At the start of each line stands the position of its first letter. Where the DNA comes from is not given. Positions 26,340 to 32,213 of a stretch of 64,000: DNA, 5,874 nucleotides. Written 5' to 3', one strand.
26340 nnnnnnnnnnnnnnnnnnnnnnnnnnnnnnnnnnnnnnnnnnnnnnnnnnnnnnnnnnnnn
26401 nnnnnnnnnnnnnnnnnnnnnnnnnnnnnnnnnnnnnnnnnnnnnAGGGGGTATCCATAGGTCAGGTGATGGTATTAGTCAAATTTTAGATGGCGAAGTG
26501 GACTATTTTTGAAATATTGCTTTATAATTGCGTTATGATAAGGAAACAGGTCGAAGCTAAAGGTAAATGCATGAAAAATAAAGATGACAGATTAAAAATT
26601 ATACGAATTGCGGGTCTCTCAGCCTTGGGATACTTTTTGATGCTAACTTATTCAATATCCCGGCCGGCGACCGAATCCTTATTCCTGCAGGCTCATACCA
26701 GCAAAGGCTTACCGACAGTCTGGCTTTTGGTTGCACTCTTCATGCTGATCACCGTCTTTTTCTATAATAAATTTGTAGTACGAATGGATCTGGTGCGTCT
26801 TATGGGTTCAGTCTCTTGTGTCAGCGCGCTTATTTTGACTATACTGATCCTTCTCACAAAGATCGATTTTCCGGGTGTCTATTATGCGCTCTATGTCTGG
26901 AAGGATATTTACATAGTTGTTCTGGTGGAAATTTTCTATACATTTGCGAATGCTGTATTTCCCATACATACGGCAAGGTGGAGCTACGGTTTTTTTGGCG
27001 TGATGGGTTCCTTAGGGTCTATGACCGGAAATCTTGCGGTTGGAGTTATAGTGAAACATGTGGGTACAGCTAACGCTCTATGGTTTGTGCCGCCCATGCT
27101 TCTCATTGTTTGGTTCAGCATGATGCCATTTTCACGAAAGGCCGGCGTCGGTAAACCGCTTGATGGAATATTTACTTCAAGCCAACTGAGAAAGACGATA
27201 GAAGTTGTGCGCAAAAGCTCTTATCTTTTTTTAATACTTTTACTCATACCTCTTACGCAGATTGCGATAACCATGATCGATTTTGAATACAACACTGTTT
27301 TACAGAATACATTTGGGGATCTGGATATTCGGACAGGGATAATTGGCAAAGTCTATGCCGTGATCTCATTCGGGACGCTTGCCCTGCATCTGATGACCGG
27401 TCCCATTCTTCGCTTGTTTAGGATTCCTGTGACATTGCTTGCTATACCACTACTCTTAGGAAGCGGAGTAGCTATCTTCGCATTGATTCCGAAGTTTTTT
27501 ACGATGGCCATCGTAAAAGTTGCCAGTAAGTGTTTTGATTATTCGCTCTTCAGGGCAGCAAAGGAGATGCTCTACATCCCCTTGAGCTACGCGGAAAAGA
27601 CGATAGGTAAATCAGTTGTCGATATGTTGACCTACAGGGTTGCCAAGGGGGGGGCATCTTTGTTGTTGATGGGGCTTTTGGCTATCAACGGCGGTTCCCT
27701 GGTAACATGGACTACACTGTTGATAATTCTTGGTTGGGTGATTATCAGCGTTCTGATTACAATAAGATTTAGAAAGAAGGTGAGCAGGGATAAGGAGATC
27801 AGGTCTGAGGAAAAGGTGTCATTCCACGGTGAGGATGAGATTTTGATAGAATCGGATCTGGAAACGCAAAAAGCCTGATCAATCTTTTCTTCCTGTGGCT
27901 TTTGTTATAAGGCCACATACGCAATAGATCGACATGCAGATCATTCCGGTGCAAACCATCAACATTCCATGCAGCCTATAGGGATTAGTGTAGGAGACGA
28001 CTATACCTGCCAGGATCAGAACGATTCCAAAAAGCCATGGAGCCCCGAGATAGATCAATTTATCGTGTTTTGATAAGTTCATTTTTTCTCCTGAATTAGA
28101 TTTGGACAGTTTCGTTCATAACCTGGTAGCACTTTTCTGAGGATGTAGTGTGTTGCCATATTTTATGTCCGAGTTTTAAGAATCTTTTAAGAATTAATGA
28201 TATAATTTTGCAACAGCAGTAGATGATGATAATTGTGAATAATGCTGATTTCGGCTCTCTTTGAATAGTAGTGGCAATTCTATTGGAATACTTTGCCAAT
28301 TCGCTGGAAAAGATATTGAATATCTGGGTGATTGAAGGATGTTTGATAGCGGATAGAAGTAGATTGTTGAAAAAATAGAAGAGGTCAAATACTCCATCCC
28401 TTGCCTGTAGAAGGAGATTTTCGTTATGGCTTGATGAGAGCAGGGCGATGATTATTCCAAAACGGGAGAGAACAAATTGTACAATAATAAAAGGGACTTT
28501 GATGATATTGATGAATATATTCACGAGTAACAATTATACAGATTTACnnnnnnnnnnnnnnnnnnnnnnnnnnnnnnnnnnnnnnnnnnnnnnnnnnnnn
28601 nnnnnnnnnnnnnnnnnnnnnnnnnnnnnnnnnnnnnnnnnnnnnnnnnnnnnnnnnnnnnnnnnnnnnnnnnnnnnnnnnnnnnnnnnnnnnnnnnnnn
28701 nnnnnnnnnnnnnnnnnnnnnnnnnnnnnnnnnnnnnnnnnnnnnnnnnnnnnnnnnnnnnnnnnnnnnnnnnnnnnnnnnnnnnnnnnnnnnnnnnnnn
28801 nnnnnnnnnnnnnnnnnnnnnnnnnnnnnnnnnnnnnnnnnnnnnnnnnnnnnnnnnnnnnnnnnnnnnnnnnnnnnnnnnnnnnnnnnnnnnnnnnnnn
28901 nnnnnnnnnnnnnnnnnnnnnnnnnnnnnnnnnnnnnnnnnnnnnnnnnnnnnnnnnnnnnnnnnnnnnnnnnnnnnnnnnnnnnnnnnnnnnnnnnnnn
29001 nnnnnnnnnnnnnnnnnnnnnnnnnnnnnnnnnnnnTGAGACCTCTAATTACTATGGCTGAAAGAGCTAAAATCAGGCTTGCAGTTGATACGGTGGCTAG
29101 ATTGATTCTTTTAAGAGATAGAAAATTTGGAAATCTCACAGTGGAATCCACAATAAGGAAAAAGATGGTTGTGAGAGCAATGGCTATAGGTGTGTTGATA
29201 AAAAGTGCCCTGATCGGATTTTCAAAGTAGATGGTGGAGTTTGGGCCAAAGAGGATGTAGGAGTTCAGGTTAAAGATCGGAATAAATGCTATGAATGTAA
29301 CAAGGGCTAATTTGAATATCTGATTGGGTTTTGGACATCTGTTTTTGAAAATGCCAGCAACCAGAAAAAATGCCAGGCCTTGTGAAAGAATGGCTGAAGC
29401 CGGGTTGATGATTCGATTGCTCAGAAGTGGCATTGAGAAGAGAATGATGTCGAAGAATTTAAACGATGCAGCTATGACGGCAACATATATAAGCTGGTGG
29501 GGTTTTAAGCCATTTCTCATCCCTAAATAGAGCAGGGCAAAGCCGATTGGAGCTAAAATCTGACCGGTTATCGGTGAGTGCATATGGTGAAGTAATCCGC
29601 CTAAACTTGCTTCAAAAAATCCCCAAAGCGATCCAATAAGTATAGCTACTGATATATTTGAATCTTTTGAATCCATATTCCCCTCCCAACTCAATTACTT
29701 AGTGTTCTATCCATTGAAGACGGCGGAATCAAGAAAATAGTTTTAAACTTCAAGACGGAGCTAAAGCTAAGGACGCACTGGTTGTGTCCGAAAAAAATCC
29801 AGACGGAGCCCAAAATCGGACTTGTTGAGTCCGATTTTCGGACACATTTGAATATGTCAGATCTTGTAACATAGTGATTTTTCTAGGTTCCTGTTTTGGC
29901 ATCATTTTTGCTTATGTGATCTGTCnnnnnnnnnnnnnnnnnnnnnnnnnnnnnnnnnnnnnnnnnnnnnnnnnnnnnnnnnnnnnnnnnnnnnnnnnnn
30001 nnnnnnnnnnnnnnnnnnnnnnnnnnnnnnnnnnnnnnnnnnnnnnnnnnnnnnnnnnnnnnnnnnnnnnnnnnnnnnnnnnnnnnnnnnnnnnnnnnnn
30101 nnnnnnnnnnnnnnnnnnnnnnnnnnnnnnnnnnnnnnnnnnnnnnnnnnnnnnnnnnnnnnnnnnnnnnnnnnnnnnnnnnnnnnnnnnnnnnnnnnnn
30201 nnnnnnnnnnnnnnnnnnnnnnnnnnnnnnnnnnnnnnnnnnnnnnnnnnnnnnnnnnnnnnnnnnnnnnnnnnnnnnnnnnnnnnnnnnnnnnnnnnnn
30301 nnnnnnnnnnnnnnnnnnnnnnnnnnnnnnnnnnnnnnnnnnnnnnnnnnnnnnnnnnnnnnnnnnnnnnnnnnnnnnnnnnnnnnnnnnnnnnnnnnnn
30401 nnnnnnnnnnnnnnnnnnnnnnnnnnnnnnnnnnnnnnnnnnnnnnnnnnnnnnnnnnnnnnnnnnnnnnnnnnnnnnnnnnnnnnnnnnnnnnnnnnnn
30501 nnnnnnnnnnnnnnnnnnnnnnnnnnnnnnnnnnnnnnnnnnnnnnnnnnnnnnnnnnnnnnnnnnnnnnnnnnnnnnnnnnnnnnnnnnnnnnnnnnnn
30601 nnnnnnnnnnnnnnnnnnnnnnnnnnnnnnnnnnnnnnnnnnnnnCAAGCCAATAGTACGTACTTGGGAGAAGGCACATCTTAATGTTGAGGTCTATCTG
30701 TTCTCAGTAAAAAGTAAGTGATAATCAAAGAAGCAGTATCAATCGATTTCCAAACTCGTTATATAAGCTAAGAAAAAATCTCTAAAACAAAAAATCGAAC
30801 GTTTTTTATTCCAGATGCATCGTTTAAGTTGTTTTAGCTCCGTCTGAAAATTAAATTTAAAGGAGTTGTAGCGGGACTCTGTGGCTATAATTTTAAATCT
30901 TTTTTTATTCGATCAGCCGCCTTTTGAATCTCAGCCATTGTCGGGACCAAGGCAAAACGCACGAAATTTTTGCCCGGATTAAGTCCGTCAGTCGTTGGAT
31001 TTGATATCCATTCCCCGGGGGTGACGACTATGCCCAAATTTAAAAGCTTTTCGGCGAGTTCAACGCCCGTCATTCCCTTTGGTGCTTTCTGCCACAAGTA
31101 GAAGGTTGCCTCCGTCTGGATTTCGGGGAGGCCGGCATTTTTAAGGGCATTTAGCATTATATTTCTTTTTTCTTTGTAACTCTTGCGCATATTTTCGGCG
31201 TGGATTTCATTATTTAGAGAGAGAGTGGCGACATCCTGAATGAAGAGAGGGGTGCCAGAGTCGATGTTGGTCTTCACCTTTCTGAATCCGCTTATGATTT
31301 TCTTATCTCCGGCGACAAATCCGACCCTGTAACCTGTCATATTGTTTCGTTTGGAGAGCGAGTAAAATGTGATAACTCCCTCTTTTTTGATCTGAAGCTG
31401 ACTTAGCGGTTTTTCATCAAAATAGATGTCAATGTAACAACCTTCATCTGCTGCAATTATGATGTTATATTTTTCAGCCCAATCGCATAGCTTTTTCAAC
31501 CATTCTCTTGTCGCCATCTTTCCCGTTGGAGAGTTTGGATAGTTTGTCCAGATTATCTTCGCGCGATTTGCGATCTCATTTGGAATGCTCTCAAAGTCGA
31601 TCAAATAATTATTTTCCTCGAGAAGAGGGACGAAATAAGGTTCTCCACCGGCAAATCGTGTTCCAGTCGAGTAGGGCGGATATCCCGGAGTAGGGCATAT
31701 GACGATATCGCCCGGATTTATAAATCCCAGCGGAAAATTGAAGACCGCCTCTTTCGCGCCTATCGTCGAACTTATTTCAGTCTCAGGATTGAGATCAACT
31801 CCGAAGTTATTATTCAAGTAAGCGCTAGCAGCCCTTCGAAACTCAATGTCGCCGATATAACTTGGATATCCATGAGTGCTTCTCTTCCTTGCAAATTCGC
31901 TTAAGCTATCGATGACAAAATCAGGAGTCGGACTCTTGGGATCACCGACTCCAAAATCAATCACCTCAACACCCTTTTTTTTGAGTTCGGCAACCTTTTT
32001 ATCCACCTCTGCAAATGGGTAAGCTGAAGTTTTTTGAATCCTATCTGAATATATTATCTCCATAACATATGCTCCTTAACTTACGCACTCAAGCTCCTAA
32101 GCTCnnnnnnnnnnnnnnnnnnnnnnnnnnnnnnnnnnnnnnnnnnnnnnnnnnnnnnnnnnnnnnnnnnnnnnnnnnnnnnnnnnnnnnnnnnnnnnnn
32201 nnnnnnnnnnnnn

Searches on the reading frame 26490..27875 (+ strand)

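Call 24: search_protein_families(library=pfam, proteins=[window:26490-27875:+], max_evalue=0.001)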
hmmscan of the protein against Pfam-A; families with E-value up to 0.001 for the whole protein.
window:26490-27875:+ (462 aa): 1 family
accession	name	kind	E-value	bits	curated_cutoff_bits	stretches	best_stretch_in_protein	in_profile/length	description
PF03219.20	TLC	-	3.3e-15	56.3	21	1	232-424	270-483/491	TLC ATP/ADP transporter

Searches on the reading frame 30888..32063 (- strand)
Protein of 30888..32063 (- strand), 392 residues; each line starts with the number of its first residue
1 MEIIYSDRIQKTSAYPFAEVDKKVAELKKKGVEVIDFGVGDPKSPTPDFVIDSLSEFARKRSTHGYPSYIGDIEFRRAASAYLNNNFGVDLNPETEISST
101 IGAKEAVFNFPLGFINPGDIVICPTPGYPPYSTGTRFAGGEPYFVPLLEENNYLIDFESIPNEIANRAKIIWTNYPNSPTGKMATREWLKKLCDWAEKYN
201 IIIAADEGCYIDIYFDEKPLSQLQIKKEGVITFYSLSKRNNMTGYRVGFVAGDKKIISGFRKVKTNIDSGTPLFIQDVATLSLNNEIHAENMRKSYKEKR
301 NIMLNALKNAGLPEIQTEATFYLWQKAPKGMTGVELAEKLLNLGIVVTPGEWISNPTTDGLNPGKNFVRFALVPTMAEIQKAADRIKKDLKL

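Call 19: find_related_loci(query=window:30888-32063:-, collection=genome_contigs, flank=10000)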
Query window:30888-32063:- (392 aa) in genome_contigs; peptide patterns used: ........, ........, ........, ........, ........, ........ (x = any residue, [..] = any of these).
116 stretches matched a pattern; 58 encode a relative of the query (tblastn E <= 1e-3); 58 distinct loci.
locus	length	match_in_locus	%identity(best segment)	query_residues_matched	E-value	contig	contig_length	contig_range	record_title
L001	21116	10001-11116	64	1-372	9e-167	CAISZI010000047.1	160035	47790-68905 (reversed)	Candidatus Wirthbacteria bacterium isolate AlinenLipids_bin-4622 genome assembly, contig: bin-4622:47/66, whole genome s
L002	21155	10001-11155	61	1-383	9e-160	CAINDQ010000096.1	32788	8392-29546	uncultured Candidatus Peregrinibacteria bacterium isolate Loclat_bin-10452 genome assembly, contig: bin-10452:096/159, w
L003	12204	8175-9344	61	1-388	4e-159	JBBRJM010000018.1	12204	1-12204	MAG: Candidatus Paceibacteria bacterium isolate Co_metawrap_2869 Cmw_2869_k141_25569400_length_12204_cov_16.9894, whole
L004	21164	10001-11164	59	1-388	6e-159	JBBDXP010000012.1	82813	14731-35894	MAG: Candidatus Spechtbacterales bacterium isolate LejiaD_43_15 Lejia_D_570_length_82813_cov_9, whole genome shotgun seq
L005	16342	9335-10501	61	1-387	1e-158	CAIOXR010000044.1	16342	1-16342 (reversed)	uncultured bacterium isolate AM-2014-D8_bin-0749 genome assembly, contig: bin-0749:044/110, whole genome shotgun sequenc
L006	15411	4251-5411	59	1-387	8e-157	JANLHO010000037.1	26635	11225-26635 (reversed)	MAG: Patescibacteria group bacterium isolate P6-19 k99_408210, whole genome shotgun sequence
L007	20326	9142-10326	60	1-388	3e-155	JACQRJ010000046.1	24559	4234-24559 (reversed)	MAG: Candidatus Peregrinibacteria bacterium isolate NC_groundwater_1356_Ag_S-0.2um_42_45 S_p2_S4_coassembly_k141_2609765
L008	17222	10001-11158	59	1-386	3e-153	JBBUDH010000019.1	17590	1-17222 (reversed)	MAG: Patescibacteria group bacterium isolate H43-bin093_1 H43_bin093_1_000000000019, whole genome shotgun sequence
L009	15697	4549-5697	57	1-387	2e-153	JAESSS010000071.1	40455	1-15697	MAG: Candidatus Gracilibacteria bacterium isolate NORP293 CoAssembly_2802288, whole genome shotgun sequence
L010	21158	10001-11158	57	1-386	5e-152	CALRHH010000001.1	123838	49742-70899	MAG: Candidatus Nomurabacteria bacterium isolate Ike-100m-40 genome assembly, contig: Ike-100-c45, whole genome shotgun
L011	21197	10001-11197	57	1-388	8e-152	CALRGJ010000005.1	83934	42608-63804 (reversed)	MAG: Candidatus Peribacteria bacterium isolate ZH-bin-154 genome assembly, contig: ZH-15May19-c358, whole genome shotgun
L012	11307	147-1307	56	1-386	3e-149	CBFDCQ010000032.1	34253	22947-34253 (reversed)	MAG TPA_asm: uncultured bacterium isolate SRR26215682_binner13_Refined_62 genome assembly, contig: ERZ25073476.223, whol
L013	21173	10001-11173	55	1-391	5e-145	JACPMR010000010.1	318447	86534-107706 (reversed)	MAG: Candidatus Woesearchaeota archaeon isolate NC_groundwater_554_Ag_S-0.1um_37_18 S35_SO-1_scaffold_127608, whole geno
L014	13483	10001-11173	56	1-391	2e-145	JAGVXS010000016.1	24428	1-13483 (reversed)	Candidatus Woesearchaeota archaeon isolate RIFCSPHIGHO2_02_FULL_40_54 rifcsphigho2_02_scaffold_3326, whole genome shotgu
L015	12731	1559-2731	55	1-391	6e-144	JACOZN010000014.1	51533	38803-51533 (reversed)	MAG: Candidatus Woesearchaeota archaeon isolate NC_groundwater_206_Ag_S-0.1um_41_17 S4_GD2017_2_S1_scaffold_838, whole g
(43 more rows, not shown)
